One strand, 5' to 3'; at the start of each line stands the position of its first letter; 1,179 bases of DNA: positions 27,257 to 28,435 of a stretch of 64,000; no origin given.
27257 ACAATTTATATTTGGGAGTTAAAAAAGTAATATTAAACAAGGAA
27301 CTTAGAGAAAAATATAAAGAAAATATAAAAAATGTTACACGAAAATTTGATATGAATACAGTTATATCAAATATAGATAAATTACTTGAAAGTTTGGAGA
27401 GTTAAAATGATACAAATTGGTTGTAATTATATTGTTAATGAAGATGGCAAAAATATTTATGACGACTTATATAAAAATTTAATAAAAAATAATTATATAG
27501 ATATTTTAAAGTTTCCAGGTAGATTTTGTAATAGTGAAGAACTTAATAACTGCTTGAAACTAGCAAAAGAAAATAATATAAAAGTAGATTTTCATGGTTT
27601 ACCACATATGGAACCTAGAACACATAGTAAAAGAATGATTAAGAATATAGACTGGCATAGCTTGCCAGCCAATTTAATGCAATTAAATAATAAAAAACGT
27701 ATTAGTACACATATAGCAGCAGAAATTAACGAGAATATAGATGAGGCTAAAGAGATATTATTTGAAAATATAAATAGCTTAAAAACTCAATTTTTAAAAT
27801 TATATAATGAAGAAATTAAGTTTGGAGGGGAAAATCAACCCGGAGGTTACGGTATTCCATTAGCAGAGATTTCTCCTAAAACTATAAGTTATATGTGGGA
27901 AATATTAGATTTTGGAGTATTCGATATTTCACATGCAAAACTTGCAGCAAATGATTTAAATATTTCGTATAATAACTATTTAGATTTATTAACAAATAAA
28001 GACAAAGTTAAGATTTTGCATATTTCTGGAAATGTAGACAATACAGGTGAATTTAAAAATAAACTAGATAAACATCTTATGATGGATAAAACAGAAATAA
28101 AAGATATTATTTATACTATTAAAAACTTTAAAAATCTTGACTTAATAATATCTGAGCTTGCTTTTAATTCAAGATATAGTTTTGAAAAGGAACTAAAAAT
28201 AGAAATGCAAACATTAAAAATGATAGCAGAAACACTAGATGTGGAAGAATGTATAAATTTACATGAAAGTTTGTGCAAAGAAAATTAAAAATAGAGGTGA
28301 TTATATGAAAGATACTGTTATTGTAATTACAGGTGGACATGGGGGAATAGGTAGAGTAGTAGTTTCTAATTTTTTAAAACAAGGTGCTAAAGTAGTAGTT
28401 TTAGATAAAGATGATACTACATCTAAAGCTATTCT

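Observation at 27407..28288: DUF692/MNIO-like enzyme embedded between glycosyltransferases, without the usual RiPP partner or precursor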

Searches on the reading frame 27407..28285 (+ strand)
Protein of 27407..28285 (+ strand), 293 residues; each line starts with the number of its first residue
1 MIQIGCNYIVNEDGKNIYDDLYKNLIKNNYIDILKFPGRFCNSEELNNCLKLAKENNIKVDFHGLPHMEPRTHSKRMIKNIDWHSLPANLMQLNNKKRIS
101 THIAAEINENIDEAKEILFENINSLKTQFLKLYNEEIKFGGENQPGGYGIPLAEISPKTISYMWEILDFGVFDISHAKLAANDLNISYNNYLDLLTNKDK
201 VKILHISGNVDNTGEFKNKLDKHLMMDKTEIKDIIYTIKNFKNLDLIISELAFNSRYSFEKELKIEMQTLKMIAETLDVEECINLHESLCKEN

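Call 4: search_protein_families(library=pfam, proteins=[window:27407-28285:+], max_evalue=10)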
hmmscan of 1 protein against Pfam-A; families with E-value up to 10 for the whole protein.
window:27407-28285:+ (293 aa): 1 family
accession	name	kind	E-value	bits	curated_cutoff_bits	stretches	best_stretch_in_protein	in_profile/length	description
PF10922.13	T7-like_gp12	-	0.063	14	22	1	171-225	11-67/85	Bacteriophage T7-like, gene 1.2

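Call 5: search_protein_families(library=ncbifam, proteins=[window:27407-28285:+], max_evalue=10)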
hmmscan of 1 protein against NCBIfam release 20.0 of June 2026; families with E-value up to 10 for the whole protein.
window:27407-28285:+ (293 aa): 1 family
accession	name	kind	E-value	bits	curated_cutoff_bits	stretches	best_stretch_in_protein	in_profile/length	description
NF002522.0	PRK01917.1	equivalog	0.071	13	162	1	28-60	64-96/145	cation-binding hemerythrin HHE family protein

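Call 6: search_solved_structures(query=window:27407-28285:+, max_evalue=10, show_alignments=3)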
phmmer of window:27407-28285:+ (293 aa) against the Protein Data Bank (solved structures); distinct sequences matched with E-value up to 10: 1.
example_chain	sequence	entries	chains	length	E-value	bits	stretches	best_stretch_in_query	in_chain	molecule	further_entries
4o6x_A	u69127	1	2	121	0.021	17.7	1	101-182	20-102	Ankyrin-3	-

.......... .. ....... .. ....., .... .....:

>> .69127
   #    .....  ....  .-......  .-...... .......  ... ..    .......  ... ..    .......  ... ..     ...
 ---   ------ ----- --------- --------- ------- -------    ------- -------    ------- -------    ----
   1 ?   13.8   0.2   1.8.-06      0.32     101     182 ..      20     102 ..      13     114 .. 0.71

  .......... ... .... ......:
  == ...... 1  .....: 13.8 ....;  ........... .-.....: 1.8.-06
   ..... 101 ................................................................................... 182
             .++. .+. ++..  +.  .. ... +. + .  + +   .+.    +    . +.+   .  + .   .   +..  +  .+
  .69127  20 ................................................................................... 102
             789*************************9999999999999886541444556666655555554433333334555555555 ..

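Call 7: find_homologous_proteins(query=window:27407-28285:+, max_evalue=0.001)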
Query window:27407-28285:+ (293 aa): 49 proteins with E <= 0.001 among 1406 candidates.
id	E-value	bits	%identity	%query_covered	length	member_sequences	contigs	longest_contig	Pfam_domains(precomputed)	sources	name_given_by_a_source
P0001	1.2e-182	624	96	100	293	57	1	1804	-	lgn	-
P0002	5.8e-165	566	86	100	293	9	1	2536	-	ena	-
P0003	4.4e-157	540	83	99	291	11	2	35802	-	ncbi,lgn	-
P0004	8.1e-129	447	73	99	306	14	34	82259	-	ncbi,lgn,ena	-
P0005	1.0e-126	440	73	99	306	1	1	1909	-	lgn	-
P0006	5.5e-126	438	71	99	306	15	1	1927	-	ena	-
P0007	1.0e-111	391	62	99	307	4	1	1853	-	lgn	-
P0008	2.2e-111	390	63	99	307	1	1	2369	-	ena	-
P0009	2.8e-108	380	63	99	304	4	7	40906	-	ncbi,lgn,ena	-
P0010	1.3e-103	365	58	100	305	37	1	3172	-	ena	-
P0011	4.1e-103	363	58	100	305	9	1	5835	-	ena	-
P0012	2.9e-102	360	60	99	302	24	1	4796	-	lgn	-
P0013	2.8e-96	341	57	98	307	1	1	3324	-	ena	-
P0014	2.6e-94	334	55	99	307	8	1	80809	-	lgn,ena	-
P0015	3.1e-91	324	57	96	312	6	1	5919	-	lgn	-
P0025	3.9e-70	255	49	94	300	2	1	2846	PF05114.21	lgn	-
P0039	1.2e-63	234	45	96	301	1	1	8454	PF05114.21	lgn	-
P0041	3.3e-63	232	43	98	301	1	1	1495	PF05114.21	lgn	-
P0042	2.0e-62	229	44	98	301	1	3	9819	PF05114.21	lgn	-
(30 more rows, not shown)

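Call 10: search_solved_structures(query=A1, max_evalue=10, show_alignments=3)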
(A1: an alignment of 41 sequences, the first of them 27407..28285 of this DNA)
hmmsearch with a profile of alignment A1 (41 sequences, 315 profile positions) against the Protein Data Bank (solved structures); distinct sequences matched with E-value up to 10: 2.
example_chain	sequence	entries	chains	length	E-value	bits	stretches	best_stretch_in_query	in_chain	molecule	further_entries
6kr4_E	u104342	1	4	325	1.6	11.4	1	72-135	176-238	Liprin-alpha-3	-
6kip_B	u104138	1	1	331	1.6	11.3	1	72-135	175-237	Liprin-alpha-3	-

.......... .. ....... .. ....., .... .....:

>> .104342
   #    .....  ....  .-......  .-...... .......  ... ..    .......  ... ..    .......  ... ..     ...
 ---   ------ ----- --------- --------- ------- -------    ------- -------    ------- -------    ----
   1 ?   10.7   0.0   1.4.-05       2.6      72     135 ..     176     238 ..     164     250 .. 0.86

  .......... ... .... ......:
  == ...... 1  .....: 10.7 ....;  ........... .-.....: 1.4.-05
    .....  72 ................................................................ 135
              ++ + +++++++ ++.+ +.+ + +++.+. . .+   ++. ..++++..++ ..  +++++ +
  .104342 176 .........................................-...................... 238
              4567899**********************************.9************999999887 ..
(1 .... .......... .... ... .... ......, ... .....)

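Call 11: search_protein_families(library=pfam, alignment_id=A1, max_evalue=1)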
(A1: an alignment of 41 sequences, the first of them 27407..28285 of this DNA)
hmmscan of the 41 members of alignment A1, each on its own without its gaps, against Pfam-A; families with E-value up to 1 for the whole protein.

A. member 1, window:27407-28285:+ (293 aa): 1 family
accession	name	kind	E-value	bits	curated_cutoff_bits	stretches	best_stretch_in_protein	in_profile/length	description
PF10922.13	T7-like_gp12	-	0.063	14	22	1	171-225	11-67/85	Bacteriophage T7-like, gene 1.2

B. families by the number of members that match (of 41 scanned): 53 families (the first 25 are shown)
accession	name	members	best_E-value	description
PF05114.20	MbnB_TglH_ChrH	8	2.4e-07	RiPP precursor modification enzyme MbnB/TglH/ChrH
PF11790.14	Glyco_hydro_cc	4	0.0017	Glycosyl hydrolase catalytic core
PF01261.30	AP_endonuc_2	4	0.0088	Xylose isomerase-like TIM barrel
PF06519.16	TolA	4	0.018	TolA C-terminal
PF14603.12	hSH3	3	0.0094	Helically-extended SH3 domain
PF18161.7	ISP1_C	2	0.011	ISP1 C-terminal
PF15586.11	Imm8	2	0.028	Immunity protein 8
PF10922.13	T7-like_gp12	2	0.063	Bacteriophage T7-like, gene 1.2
PF14148.11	YhdB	2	0.11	YhdB-like protein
PF05491.19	RuvB_C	1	0.013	RuvB C-terminal winged helix domain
PF25653.1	HMG-CoA_red_N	1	0.014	Hydroxymethylglutaryl-CoA reductase, N-terminal domain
PF12869.13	tRNA_anti-like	1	0.02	tRNA_anti-like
PF10628.14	CotE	1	0.025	Outer spore coat protein E (CotE)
PF01400.30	Astacin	1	0.027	Astacin (Peptidase family M12A)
PF03297.21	Ribosomal_S25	1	0.033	S25 ribosomal protein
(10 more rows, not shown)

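Call 16: find_related_loci(query=A1, collection=genome_contigs, flank=10000)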
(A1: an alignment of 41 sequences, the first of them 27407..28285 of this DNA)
Query A1 (293 aa) in genome_contigs; peptide patterns used: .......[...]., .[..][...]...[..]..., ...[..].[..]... (x = any residue, [..] = any of these).
195 stretches matched a pattern; 21 encode a relative of the query (tblastn E <= 1e-3); 21 distinct loci.
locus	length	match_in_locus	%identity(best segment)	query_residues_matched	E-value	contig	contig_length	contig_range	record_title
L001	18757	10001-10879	96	1-293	0e+0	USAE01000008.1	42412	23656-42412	uncultured Clostridium sp. isolate UMGS1531 genome assembly, contig: NODE_306_length_42412_cov_12.388885, whole genome s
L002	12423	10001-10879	87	1-293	2e-171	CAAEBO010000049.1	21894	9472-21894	MAG TPA_asm: Clostridia bacterium, isolate HGM13681, WGS project CAAEBO010000000 data, contig: ERS396438_69_k85_44756, w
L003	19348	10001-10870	72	1-290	8e-134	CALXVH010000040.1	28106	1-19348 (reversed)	MAG: uncultured Clostridia bacterium isolate BRZ_CR__bin60 genome assembly, contig: BRZ_CR__NODE_1714_length_28106_cov_5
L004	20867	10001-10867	73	1-289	1e-132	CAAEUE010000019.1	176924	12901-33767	MAG TPA_asm: Clostridia bacterium, isolate HGM13682, WGS project CAAEUE010000000 data, contig: ERS608572_5_k95_145966, w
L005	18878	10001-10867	63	1-289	1e-114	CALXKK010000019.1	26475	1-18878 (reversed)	MAG: uncultured Clostridia bacterium isolate BRZ_NT__bin20 genome assembly, contig: BRZ_NT__NODE_2390_length_26475_cov_1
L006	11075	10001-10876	58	1-292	1e-110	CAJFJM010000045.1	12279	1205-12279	uncultured Clostridia bacterium isolate Chicken_20_mag_41 genome assembly, contig: MAGpy_11413_20_idba_bin_41_fascaffold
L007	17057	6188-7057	55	1-291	3e-100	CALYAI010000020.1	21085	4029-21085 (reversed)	MAG: uncultured Clostridia bacterium isolate BRZ_PP__bin61 genome assembly, contig: BRZ_PP__NODE_2502_length_21085_cov_4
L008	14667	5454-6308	55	1-283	9e-94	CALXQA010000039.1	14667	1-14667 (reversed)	MAG: uncultured Clostridia bacterium isolate BRZ_FC__bin61 genome assembly, contig: BRZ_FC__NODE_3815_length_14667_cov_1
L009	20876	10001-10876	49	1-291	2e-79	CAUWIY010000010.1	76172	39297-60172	MAG: uncultured Clostridia bacterium isolate ERS329792__bin14 genome assembly, contig: ERS329792_NODE_370_length_76172_c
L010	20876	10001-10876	45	1-291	9e-78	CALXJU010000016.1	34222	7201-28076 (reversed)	MAG: uncultured Clostridia bacterium isolate BRZ_EF__bin101 genome assembly, contig: BRZ_EF__NODE_1903_length_34222_cov_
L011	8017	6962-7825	45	2-281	3e-77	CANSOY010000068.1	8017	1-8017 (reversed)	MAG TPA_asm: uncultured Clostridium sp. isolate SRR15730535_bin.34_metawrap_v1.3_MAG genome assembly, contig: NODE.6563_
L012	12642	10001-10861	43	2-280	2e-76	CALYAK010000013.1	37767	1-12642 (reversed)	MAG: uncultured Clostridia bacterium isolate BRZ_CD__bin38 genome assembly, contig: BRZ_CD__NODE_1255_length_37767_cov_1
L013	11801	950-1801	47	1-278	3e-73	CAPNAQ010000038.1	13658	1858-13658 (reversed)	MAG TPA_asm: uncultured Clostridia bacterium isolate MGBC107383 genome assembly, contig: MGBC107383.38, whole genome sho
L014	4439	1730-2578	45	1-283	2e-72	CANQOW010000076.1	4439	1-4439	MAG: uncultured Clostridia bacterium isolate Lapin-016__bin31 genome assembly, contig: Lapin-016__NODE_19197_length_4439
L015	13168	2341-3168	44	2-284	2e-72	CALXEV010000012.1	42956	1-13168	MAG: uncultured Clostridia bacterium isolate BRZ_CS__bin115 genome assembly, contig: BRZ_CS__NODE_1342_length_42956_cov_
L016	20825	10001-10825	43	2-278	1e-70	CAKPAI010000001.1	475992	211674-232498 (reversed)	MAG: uncultured Clostridia bacterium isolate REFINED_METABAT215_TOP10_CONTIGS_1500_ASSEMBLY_K77_MERGED__Hadza_MoBio_hadz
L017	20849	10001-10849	43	1-282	1e-66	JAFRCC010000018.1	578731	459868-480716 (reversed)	MAG: Clostridia bacterium isolate RGIG2360 Goat_Ileum-2__c122024, whole genome shotgun sequence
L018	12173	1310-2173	44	1-282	5e-65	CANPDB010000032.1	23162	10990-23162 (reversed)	MAG TPA_asm: uncultured Clostridium sp. isolate SRR15730524_bin.83_metawrap_v1.3_MAG genome assembly, contig: NODE.2885_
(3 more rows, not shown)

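Call 20: predict_structure(alignment_id=A1)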
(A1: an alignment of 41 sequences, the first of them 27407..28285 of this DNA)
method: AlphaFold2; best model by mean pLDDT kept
length: 293 residues; sequences in the alignment: 41
mean_pLDDT: 95.5   pTM: 0.93
mean pLDDT of the five models: 95.5, 95.3, 95.0, 95.0, 94.4
residues with pLDDT >= 90: 266; 70-90: 26; 50-70: 1; < 50: 0
segments of 3 or more residues with pLDDT < 50: none
pLDDT, mean of each block of 10 residues (from residue 1): 95 86 98 94 94 98 97 96 95 98 91 94 98 98 92 96 98 98 98 98 97 90 96 98 98 93 98 98 98 74
secondary structure, 60 per line:
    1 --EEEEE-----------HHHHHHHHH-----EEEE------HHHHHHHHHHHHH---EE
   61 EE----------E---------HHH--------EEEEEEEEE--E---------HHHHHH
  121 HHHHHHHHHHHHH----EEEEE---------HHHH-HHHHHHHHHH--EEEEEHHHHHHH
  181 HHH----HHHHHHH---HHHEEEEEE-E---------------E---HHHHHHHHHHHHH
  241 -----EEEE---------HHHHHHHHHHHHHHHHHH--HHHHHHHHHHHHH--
elements in order: E3-7 H19-27 E33-36 H43-55 E59-62 E94-102 H115-133 E138-142 H152-155 H157-166 E169-173 H174-183 H188-194 E201-206 H228-240 E246-249 H259-276 H279-291

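Call 22: fold_search(model_id=the predicted structure, library=pdb)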
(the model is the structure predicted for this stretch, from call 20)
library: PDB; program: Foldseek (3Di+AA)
matches with E <= 10: 1527; with E <= 0.001: 104
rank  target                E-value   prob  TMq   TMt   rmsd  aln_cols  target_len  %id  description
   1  3wqo_B                8.8e-08  1.00  0.57  0.62   5.5       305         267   16  Crystal structure of D-tagatose 3-epimerase-like protein (released 2014-07-09)
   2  8xiv                  1.8e-07  1.00  0.52  0.52   8.7       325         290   14  Production of D-psicose (released 2024-12-25)
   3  3wqo_A                3.4e-07  1.00  0.59  0.63   5.3       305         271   15  Crystal structure of D-tagatose 3-epimerase-like protein (released 2014-07-09)
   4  8xix                  5.9e-07  1.00  0.53  0.54   8.8       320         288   12  KeDt3e within Co (released 2024-12-25)
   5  3vnk_A                1.7e-06  1.00  0.52  0.53   9.0       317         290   13  Crystal structures of D-Psicose 3-epimerase with D-fructose from Clostridium cellulolyticum H10 (released 2012-08-01)
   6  8hi7_B                2.7e-06  1.00  0.58  0.58   6.4       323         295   14  Crystal structure of a holoenzyme TglHI with two Fe irons for Pseudomonas syringae Peptidyl (S) 2-mercaptoglycine bios (released 2023-08-23)
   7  8hci_B                3.3e-06  1.00  0.52  0.52   7.9       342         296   12  Crystal structure of a holoenzyme Fe-free TglHI for Pseudomonas syringae Peptidyl (S) 2-mercaptoglycine biosynthesis (released 2023-08-23)
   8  6ki3_B                3.9e-06  1.00  0.52  0.51   7.0       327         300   14  The crystal structure of AsfvAP:dF commplex (released 2020-05-27)
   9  4xsl_D                4.7e-06  1.00  0.52  0.52   8.7       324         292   12  Crystal strcutre of D-tagatose 3-epimerase C66S from Pseudomonas cichorii in complex with glycerol (released 2016-01-27)
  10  4ytr_B                6.3e-06  1.00  0.51  0.50   8.9       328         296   11  Crystal structure of D-tagatose 3-epimerase C66S from Pseudomonas cichorii in complex with 1-deoxy L-tagatose (released 2016-03-23)
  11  7tcw_A                7.5e-06  1.00  0.59  0.65   5.5       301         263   14  Methanobactin biosynthetic protein complex of MbnB and MbnC from Methylosinus trichosporium OB3b, H210S mutant (released 2022-03-23)
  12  7dz3_A                8.0e-06  1.00  0.52  0.53   6.7       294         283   15  Crystal structures of D-allulose 3-epimerase with D-fructose from Sinorhizobium fredii (released 2022-08-03)
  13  4q7i_B                8.0e-06  1.00  0.52  0.52   8.8       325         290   13  Crystal structure of engineered thermostable D-tagatose 3-epimerase PcDTE-Var8 (released 2014-10-22)
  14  2hk0_A                1.0e-05  1.00  0.50  0.51   8.3       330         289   12  Crystal structure of D-psicose 3-epimerase (DPEase) in the absence of substrate (released 2006-08-29)
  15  5nh6_D                1.3e-05  1.00  0.52  0.37   8.2       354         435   11  Crystal structure of xylose isomerase from Piromyces E2 Complexed with one Mg2+ ion and xylitol (released 2017-11-01)
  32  6wn6_B                9.1e-05  1.00  0.54  0.59   5.8       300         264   12  Crystal structure of 3-keto-D-glucoside 4-epimerase, YcjR, from E. coli, apo form (released 2020-06-10)
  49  3bww                  1.6e-04  1.00  0.58  0.67   6.1       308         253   14  Crystal structure of a duf692 family protein (hs_1138) from haemophilus somnus 129pt at 2.20 A resolution (released 2008-01-22)
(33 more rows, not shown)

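Call 23: search_protein_representatives(alignment_id=A1)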
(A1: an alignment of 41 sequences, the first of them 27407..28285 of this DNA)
Query: 41 sequences, 315 profile positions. Proteins with E-value up to 0.001 (for the whole library): 93; up to 1e-10: 33; up to 1e-30: 16. The best 93 are listed.
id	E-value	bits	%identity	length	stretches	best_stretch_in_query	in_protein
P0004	2.6e-132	457.5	-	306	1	1-309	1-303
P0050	4.3e-131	453.5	-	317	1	1-313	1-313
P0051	6.6e-114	397.0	-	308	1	1-312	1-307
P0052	1.1e-99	350.3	-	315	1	2-313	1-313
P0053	1.4e-89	317.1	-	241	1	1-245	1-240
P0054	2.1e-89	316.5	-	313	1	2-313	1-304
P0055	1.5e-83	297.3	-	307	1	2-312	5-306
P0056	1.7e-77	277.4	-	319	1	3-314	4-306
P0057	1.6e-74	267.6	-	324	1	20-313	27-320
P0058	5.1e-61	223.3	-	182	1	170-310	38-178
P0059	6.9e-51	190.0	-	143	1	173-314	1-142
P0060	1.5e-42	162.6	-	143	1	177-313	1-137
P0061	3.9e-41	158.0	-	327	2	3-260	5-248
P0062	5.3e-41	157.5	-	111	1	1-110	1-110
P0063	1.1e-37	146.7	-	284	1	1-260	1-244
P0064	7.5e-37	143.9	-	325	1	2-294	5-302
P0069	1.8e-22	96.6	-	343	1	4-275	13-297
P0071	5.0e-18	82.1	-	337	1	22-314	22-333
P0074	3.5e-16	76.0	-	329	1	20-314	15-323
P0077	4.6e-13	65.8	-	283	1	2-286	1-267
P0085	3.5e-10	56.3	-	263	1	2-215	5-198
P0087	1.0e-09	54.8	-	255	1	59-257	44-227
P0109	1.5e-05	41.1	-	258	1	122-257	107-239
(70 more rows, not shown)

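Call 26: search_protein_families(library=pfam, alignment_id=A2, max_evalue=0.01)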
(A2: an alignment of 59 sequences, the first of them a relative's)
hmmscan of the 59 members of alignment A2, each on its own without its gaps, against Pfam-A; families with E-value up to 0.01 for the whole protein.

A. member 1, P0061 (327 aa): 0 families

B. families by the number of members that match (of 59 scanned): 9 families
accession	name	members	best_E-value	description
PF05114.20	MbnB_TglH_ChrH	55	3.1e-33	RiPP precursor modification enzyme MbnB/TglH/ChrH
PF01261.30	AP_endonuc_2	8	2.5e-10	Xylose isomerase-like TIM barrel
PF00583.31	Acetyltransf_1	1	6.5e-18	Acetyltransferase (GNAT) family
PF13508.13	Acetyltransf_7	1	3.8e-12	Acetyltransferase (GNAT) domain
PF13673.13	Acetyltransf_10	1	8.7e-12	Acetyltransferase (GNAT) domain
PF13302.13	Acetyltransf_3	1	1.1e-07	Acetyltransferase (GNAT) domain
PF13420.13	Acetyltransf_4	1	4.6e-07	Acetyltransferase (GNAT) domain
PF08445.16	FR47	1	6.1e-07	FR47-like protein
PF14542.12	Acetyltransf_CG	1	0.0027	GCN5-related N-acetyl-transferase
